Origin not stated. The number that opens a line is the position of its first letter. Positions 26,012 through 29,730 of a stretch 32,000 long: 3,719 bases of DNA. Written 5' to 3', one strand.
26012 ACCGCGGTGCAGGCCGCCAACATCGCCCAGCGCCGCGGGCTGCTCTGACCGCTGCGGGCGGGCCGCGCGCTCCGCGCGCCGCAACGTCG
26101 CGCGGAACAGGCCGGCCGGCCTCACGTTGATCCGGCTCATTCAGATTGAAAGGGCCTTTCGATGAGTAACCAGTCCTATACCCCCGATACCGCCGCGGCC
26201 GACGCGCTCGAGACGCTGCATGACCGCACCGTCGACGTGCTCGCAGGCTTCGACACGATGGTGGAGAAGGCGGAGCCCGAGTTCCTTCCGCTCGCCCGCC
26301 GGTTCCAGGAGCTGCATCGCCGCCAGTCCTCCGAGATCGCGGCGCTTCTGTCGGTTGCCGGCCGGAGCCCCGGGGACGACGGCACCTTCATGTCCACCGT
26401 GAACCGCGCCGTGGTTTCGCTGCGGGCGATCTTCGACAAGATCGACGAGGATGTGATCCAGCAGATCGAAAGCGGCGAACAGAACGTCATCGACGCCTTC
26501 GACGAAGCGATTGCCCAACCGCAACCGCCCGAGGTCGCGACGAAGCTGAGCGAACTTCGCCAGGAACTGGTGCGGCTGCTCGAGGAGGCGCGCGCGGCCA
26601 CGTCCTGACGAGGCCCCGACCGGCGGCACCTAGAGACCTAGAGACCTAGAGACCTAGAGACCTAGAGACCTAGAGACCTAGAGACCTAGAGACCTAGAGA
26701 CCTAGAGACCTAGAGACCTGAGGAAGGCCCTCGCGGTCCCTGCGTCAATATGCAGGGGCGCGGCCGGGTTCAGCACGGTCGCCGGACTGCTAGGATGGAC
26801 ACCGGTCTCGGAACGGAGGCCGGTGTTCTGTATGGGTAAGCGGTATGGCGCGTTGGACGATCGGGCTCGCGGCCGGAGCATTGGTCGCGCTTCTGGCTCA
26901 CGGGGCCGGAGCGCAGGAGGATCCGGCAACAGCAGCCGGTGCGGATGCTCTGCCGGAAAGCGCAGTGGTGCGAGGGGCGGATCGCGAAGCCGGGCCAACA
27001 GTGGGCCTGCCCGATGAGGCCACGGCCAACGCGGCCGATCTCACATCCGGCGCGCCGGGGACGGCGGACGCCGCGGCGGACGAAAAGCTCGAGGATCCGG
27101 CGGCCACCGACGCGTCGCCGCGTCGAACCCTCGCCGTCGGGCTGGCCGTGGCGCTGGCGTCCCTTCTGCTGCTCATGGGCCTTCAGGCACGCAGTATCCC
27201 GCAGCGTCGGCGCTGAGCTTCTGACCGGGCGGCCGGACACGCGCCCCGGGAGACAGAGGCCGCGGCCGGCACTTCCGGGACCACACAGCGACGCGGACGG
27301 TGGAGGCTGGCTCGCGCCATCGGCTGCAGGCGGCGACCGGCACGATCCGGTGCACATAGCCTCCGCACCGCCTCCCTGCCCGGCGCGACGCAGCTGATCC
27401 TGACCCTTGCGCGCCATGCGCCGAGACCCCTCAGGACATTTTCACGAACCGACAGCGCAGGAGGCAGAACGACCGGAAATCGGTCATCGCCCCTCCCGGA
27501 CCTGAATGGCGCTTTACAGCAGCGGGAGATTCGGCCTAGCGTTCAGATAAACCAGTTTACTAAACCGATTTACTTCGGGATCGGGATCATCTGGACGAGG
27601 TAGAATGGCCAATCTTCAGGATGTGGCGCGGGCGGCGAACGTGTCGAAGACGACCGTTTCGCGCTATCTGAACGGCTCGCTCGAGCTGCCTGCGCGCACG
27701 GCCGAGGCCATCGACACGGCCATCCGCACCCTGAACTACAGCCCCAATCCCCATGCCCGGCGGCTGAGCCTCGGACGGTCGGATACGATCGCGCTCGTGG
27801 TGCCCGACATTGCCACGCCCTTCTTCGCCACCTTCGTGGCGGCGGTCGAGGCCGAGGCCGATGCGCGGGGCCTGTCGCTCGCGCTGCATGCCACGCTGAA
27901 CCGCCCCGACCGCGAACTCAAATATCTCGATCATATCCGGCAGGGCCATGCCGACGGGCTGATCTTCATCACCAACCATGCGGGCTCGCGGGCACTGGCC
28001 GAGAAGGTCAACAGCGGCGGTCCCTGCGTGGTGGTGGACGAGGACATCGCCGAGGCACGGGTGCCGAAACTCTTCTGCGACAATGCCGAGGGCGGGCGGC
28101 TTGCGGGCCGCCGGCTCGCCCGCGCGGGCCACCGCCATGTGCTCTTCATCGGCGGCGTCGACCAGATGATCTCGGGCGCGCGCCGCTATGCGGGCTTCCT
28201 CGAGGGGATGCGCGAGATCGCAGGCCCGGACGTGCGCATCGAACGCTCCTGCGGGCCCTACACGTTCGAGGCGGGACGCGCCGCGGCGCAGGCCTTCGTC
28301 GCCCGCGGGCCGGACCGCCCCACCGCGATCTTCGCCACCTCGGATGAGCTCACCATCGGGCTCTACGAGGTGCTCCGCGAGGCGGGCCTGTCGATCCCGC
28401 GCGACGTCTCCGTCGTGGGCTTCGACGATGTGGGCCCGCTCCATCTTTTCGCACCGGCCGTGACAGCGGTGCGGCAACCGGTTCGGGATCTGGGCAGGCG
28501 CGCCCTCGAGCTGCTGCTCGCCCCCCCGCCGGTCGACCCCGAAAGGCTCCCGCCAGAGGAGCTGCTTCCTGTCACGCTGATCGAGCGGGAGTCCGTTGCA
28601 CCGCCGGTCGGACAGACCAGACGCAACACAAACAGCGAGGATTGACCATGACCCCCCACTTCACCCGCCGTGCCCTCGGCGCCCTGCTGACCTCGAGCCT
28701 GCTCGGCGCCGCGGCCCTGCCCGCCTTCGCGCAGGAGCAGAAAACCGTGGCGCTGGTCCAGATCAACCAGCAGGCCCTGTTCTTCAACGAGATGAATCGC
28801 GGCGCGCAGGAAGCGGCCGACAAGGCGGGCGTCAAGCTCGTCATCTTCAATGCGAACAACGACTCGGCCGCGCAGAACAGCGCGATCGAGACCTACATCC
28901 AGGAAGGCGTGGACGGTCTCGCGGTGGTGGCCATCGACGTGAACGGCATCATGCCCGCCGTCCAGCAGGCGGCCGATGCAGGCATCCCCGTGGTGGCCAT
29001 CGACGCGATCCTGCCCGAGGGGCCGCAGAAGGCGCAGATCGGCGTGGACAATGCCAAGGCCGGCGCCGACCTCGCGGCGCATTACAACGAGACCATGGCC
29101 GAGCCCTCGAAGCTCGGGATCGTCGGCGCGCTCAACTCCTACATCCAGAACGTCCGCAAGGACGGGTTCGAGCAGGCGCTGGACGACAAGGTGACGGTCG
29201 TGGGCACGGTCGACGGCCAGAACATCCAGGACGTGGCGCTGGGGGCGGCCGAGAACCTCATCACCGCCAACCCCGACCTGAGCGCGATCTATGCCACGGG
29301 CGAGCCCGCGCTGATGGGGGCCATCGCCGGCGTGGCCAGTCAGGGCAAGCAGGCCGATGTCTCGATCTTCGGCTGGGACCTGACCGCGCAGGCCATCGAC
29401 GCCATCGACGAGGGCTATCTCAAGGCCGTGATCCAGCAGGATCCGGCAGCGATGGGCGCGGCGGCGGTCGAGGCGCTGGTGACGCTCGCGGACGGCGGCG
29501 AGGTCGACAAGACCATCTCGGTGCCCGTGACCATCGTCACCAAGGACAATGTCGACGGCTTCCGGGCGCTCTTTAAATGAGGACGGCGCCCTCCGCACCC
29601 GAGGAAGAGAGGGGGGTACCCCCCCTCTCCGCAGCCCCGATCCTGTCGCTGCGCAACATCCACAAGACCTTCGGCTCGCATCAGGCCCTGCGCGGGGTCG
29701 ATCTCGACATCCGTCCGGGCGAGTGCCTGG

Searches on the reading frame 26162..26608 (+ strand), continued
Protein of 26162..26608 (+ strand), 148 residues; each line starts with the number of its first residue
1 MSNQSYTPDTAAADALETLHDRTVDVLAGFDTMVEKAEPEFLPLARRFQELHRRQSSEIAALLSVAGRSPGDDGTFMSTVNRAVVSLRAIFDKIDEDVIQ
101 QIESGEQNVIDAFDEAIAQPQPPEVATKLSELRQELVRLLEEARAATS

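Call 52: find_encoding_contigs(protein=P0008, flank=1500, max_places=5)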
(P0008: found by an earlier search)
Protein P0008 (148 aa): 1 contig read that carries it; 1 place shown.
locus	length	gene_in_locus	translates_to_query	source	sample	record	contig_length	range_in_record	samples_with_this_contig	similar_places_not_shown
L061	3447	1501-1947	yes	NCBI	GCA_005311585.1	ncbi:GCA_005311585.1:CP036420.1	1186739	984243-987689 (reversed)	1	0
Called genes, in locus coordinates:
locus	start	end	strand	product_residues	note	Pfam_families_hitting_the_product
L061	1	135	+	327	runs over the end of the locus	PF13480:Acetyltransf_6 (weak)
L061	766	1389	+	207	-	PF03472:Autoind_bind, PF00196:GerE, PF04545:Sigma70_r4 (weak), PF08281:Sigma70_r4_2 (weak)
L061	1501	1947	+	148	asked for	PF09537:DUF2383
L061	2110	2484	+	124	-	-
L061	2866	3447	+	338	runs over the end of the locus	PF00356:LacI, PF00532:Peripla_BP_1, PF13407:Peripla_BP_4, PF13377:Peripla_BP_3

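Call 53: find_encoding_contigs(protein=P0006, flank=1500, max_places=5)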
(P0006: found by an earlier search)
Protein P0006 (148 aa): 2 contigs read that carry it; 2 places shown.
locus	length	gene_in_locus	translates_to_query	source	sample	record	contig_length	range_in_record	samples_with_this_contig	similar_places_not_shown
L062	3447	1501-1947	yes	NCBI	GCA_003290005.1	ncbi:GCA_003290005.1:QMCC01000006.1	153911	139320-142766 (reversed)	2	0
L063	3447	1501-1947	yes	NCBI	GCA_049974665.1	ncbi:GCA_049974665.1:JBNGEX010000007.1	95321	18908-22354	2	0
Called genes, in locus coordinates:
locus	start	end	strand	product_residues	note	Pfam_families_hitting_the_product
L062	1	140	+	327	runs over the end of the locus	PF02388:FemAB (faint), PF13480:Acetyltransf_6 (weak)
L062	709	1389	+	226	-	PF03472:Autoind_bind, PF00196:GerE, PF04545:Sigma70_r4 (weak), PF08281:Sigma70_r4_2 (weak)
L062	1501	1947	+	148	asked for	PF09537:DUF2383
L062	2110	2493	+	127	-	-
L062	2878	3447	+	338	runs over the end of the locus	PF00356:LacI, PF00532:Peripla_BP_1, PF13407:Peripla_BP_4, PF13377:Peripla_BP_3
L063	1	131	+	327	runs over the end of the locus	PF13480:Acetyltransf_6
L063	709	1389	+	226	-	PF03472:Autoind_bind, PF00196:GerE, PF04545:Sigma70_r4 (weak), PF08281:Sigma70_r4_2 (weak)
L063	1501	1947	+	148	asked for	PF09537:DUF2383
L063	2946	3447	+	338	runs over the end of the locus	PF00356:LacI, PF00532:Peripla_BP_1, PF13407:Peripla_BP_4, PF13377:Peripla_BP_3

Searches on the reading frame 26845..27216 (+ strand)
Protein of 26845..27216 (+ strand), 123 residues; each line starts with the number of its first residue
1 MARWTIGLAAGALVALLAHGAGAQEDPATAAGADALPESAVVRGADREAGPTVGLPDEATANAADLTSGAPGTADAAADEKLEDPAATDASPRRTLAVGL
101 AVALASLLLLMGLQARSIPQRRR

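Call 5: search_protein_families(library=pfam, proteins=[window:26845-27216:+], max_evalue=0.01)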
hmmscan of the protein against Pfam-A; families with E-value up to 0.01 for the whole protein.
window:26845-27216:+ (123 aa): 0 families

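Call 9: find_encoding_contigs(protein=window:26845-27216:+, flank=6000, max_places=10)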
Protein window:26845-27216:+ (123 aa): 21 contigs read that carry it; 10 places shown.
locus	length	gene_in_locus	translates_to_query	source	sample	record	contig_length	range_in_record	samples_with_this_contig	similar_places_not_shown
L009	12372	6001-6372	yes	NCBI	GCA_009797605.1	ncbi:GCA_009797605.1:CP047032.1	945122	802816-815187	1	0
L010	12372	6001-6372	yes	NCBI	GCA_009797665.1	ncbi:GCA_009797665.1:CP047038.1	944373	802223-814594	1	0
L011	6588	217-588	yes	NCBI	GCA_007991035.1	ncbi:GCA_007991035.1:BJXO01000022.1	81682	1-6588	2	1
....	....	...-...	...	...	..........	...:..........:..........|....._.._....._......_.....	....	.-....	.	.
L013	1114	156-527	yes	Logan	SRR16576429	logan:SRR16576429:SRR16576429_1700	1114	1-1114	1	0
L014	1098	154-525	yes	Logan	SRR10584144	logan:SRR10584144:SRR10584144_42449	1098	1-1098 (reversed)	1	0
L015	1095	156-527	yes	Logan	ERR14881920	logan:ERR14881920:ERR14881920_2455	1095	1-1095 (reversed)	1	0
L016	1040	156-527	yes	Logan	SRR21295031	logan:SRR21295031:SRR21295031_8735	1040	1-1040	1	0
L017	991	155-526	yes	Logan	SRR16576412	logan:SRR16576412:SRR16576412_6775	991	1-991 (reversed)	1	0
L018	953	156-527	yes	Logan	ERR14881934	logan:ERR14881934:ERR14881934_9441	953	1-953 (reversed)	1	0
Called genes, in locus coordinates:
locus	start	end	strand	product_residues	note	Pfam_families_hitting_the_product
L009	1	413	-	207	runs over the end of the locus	PF00440:TetR_N (weak)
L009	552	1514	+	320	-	-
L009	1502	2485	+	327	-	PF07992:Pyr_redox_2 (weak), PF00070:Pyr_redox (faint), PF03486:HI0933_like (faint), PF13450:NAD_binding_8 (weak)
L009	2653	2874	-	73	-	-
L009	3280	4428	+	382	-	-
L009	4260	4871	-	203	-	-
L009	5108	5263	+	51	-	PF08281:Sigma70_r4_2 (weak), PF04545:Sigma70_r4 (weak)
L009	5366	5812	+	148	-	PF09537:DUF2383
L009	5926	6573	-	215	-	-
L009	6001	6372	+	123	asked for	-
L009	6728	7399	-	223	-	-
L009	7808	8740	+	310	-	PF00532:Peripla_BP_1, PF13407:Peripla_BP_4, PF13377:Peripla_BP_3 (weak)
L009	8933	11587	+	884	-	PF00005:ABC_tran, PF02653:BPD_transp_2, PF02126:PTE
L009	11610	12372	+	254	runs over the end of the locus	PF07090:GATase1_like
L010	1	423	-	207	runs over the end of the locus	PF00440:TetR_N (weak)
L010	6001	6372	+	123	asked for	-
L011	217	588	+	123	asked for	-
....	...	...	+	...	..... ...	-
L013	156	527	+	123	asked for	-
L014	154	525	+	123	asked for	-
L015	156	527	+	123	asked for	-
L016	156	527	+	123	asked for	-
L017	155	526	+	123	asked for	-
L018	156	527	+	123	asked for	-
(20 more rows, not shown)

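Call 50: search_protein_families(library=ncbifam, proteins=[window:26845-27216:+], max_evalue=1)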
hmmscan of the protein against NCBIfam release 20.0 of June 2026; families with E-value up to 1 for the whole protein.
window:26845-27216:+ (123 aa): 0 families

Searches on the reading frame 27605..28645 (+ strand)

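Call 5: search_protein_families(library=pfam, proteins=[window:27605-28645:+], max_evalue=0.01)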
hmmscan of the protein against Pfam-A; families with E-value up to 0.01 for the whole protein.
window:27605-28645:+ (346 aa): 6 families
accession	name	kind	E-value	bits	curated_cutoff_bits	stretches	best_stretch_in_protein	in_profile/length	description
PF13377.12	Peripla_BP_3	-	4.7e-33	115.1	26.5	1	170-331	3-167/167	Periplasmic binding protein-like domain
PF00532.27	Peripla_BP_1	-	6.8e-29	101.7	22.2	1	60-306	2-259/281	Periplasmic binding proteins and sugar binding domain of LacI family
PF00356.27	LacI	-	6.5e-15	55.1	27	1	4-48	2-46/46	Bacterial regulatory proteins, lacI family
PF13407.12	Peripla_BP_4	-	3.2e-14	53.5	35.1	1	62-274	1-217/258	Periplasmic binding protein domain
PF13560.12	HTH_31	-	4.9e-05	24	27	1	5-41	18-55/64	Helix-turn-helix domain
PF01381.28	HTH_3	-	0.00034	21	23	1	5-37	13-45/55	Helix-turn-helix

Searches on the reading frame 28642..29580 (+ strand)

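Call 5: search_protein_families(library=pfam, proteins=[window:28642-29580:+], max_evalue=0.01)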
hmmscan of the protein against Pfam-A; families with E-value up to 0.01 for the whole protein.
window:28642-29580:+ (312 aa): 3 families
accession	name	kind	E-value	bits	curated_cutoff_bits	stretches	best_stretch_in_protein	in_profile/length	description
PF13407.12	Peripla_BP_4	-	6e-53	180.4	35.1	1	38-286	3-257/258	Periplasmic binding protein domain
PF00532.27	Peripla_BP_1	-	3.7e-13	50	22.2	1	35-240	4-213/281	Periplasmic binding proteins and sugar binding domain of LacI family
PF13377.12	Peripla_BP_3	-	3e-09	37.6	26.5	1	166-300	23-163/167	Periplasmic binding protein-like domain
